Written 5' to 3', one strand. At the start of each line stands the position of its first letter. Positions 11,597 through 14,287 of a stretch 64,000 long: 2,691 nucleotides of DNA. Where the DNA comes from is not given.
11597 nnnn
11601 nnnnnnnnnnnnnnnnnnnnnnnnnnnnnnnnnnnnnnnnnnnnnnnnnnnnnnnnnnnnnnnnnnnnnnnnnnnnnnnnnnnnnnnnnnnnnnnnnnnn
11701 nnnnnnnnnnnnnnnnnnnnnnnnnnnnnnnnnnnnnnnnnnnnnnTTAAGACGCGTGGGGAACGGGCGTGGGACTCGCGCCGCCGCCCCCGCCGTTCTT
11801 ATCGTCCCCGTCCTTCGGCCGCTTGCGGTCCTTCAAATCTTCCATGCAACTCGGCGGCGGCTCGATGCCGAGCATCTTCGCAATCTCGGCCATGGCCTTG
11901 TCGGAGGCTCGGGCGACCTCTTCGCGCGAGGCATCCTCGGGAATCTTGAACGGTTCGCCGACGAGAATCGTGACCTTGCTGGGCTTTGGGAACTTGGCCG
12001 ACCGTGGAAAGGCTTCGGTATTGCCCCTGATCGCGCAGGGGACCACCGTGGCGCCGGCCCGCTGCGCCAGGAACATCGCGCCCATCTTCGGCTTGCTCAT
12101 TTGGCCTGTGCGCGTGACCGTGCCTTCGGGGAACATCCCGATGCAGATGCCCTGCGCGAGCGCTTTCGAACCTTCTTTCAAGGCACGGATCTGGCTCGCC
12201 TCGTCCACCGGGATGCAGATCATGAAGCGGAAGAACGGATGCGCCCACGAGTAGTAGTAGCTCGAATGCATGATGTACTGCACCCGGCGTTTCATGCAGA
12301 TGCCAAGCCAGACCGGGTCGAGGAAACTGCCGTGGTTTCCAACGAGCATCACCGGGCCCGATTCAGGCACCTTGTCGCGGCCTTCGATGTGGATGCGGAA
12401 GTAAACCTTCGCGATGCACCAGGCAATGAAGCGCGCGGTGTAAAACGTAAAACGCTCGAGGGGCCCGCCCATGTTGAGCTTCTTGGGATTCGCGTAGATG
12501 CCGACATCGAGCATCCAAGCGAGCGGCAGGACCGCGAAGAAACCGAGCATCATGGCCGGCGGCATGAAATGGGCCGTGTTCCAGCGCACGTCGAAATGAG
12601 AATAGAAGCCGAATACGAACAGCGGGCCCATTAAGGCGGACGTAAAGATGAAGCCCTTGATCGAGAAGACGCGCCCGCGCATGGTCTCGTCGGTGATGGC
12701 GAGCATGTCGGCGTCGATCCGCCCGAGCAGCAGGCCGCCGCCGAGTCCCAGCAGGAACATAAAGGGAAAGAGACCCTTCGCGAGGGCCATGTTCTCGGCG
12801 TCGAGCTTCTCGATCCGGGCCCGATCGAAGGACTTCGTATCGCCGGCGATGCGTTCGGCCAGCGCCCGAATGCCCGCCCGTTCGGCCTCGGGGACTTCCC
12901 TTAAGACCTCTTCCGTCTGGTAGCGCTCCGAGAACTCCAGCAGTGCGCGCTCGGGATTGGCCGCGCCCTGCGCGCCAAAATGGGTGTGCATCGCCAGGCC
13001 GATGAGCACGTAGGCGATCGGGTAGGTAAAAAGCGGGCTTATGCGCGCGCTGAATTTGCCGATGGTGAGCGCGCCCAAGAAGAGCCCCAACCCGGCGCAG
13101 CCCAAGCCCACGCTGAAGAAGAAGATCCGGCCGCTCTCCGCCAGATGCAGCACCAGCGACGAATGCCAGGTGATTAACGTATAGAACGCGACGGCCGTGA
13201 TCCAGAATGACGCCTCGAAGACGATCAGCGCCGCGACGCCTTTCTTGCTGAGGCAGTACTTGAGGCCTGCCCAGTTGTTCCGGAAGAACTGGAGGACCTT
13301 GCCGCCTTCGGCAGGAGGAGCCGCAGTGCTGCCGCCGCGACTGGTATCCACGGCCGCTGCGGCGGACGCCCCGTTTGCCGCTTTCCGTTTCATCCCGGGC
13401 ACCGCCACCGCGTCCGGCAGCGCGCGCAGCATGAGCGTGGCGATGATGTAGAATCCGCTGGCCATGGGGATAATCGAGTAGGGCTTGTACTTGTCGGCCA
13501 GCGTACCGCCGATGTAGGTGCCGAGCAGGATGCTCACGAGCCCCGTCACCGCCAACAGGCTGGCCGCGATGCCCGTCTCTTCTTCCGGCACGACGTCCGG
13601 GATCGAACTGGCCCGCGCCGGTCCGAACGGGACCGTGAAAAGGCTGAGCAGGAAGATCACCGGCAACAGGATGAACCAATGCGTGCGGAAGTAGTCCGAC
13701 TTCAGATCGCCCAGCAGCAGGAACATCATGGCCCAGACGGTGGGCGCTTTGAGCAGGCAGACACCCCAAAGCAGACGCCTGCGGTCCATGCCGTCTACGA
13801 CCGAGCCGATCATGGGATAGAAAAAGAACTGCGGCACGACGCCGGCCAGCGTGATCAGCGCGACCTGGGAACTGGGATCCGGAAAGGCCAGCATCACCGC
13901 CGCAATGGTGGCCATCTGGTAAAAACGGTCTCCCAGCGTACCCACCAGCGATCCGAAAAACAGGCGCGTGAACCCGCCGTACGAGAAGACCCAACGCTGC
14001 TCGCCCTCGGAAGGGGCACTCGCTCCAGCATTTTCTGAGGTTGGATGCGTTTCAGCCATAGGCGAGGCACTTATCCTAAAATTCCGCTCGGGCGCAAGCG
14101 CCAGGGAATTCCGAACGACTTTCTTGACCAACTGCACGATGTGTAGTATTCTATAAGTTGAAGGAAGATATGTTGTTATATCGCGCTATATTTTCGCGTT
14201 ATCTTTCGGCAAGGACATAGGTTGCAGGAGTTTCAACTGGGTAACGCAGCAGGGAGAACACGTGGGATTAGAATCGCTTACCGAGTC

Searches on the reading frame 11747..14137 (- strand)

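Call 4: search_protein_families(library=pfam, proteins=[window:11747-14137:-], max_evalue=0.01)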
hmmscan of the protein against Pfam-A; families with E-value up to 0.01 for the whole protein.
window:11747-14137:- (796 aa): 4 families
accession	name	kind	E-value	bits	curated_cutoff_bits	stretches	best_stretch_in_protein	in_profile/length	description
PF01553.26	Acyltransferase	-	9.6e-23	80.9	23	1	581-703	1-131/132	Acyltransferase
PF07690.21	MFS_1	-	3.6e-12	46.3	33.4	1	60-383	2-282/347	Major Facilitator Superfamily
PF05977.19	MFS_3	-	9.8e-10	37.9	27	1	55-224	11-173/524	Transmembrane secretion effector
PF06963.18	FPN1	-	0.00062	19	24.6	1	57-155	5-105/430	Ferroportin1 (FPN1)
